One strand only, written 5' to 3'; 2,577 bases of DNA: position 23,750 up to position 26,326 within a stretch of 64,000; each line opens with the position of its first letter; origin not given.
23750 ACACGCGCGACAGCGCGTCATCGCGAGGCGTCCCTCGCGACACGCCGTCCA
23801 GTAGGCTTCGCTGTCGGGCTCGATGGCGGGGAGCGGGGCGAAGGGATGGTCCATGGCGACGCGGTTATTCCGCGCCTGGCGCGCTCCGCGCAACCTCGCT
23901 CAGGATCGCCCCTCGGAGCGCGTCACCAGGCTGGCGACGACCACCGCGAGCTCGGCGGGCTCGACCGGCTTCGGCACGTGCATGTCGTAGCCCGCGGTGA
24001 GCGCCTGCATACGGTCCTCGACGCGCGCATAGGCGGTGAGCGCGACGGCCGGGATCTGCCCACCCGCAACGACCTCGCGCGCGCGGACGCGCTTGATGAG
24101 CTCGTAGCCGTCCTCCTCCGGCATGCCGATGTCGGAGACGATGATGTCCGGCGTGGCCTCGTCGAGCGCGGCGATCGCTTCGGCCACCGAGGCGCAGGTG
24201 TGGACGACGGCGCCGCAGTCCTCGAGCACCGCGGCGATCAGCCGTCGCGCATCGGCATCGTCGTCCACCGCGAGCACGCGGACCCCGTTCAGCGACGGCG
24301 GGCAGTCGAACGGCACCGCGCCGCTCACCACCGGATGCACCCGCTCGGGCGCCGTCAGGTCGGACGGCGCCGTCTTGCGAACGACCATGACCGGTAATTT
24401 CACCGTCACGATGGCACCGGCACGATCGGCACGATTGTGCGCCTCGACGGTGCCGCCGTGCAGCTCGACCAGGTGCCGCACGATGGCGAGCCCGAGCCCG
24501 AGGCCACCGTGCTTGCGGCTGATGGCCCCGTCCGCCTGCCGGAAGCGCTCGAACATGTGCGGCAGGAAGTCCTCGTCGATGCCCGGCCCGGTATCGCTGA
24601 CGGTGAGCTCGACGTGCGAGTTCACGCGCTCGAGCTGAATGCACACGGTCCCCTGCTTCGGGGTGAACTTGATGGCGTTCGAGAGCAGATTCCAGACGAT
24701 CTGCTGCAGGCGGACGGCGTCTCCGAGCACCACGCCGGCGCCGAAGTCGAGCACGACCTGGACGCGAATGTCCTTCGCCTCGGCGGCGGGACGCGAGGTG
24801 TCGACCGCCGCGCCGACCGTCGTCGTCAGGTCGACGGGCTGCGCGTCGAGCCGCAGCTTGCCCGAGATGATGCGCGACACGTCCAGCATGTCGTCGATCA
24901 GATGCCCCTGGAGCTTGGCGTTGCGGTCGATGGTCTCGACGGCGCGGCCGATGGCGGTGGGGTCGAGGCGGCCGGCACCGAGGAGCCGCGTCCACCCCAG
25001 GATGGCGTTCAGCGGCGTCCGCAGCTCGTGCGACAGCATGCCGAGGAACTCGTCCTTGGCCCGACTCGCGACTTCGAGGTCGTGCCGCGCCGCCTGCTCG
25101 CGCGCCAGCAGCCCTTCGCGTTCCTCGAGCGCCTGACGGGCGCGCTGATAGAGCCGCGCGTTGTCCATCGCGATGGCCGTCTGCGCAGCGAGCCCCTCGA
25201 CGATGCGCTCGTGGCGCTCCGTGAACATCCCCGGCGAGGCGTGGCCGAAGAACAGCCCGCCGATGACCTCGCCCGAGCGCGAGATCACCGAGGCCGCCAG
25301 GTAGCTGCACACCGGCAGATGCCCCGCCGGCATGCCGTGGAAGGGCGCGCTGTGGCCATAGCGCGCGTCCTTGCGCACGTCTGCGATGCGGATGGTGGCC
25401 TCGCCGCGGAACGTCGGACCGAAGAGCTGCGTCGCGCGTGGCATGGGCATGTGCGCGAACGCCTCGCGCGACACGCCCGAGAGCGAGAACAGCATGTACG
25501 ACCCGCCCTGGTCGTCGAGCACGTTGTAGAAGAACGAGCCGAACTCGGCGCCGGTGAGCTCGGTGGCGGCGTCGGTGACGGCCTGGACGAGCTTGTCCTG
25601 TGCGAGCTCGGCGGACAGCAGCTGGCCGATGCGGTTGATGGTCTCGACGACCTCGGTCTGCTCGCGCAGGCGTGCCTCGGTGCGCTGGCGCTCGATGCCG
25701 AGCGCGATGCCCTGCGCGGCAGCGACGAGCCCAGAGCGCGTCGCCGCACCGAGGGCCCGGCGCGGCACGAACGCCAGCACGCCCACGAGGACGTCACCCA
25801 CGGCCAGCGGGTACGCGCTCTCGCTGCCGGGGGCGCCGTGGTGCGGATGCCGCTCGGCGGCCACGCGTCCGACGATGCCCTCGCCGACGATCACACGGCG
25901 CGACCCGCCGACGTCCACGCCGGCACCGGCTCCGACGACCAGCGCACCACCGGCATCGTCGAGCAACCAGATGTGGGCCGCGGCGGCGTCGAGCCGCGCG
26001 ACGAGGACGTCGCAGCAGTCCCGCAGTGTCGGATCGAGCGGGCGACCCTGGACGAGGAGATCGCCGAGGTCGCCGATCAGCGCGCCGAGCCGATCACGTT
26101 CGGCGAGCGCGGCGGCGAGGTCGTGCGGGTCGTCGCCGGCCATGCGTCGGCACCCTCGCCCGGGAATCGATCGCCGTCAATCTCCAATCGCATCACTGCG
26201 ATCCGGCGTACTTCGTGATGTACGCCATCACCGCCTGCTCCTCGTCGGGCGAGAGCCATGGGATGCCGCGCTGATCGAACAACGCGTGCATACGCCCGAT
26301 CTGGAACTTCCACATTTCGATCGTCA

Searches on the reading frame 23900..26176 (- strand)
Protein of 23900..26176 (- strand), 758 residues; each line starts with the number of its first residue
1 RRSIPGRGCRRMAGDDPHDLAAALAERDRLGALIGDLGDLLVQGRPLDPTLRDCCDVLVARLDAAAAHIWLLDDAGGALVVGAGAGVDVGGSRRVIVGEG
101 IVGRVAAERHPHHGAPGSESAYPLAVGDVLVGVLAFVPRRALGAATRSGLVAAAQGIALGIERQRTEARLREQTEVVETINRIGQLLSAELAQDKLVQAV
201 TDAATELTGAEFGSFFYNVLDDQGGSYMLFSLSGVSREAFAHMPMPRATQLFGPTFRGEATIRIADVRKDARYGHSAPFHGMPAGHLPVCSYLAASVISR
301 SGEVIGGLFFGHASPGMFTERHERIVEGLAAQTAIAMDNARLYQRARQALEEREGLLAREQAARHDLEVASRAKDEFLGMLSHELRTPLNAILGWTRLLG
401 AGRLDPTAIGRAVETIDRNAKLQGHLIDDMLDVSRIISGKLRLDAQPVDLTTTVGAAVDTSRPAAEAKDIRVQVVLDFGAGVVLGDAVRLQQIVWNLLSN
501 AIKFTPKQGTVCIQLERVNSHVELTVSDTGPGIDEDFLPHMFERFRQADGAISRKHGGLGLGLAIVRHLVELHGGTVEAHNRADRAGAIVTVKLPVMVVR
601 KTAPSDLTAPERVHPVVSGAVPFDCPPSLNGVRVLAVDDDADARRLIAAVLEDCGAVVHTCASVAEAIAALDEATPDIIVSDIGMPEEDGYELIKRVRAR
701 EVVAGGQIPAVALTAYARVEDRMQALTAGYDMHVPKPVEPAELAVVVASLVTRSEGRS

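Call 11: search_protein_families(library=pfam, proteins=[window:23900-26176:-], max_evalue=0.00001)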
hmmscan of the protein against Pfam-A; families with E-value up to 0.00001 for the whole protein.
window:23900-26176:- (758 aa): 6 families
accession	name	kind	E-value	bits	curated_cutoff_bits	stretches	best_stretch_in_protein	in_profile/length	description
PF02518.31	HATPase_c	-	4.5e-31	108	26.4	1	485-596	1-109/111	Histidine kinase-, DNA gyrase B-, and HSP90-like ATPase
PF13185.12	GAF_2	-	8.2e-24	84.8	28.6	1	194-338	5-136/136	GAF domain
PF00072.30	Response_reg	-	3.3e-23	82.4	30.2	1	634-745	1-108/111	Response regulator receiver domain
PF00512.31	HisKA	-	4.3e-16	59.1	26.9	1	373-438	1-65/66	His Kinase A (phospho-acceptor) domain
PF01590.32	GAF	-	7e-15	56.2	22.4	1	195-337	4-133/133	GAF domain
PF13492.12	GAF_3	-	4.3e-11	43.8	27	0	244-339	49-129/129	GAF domain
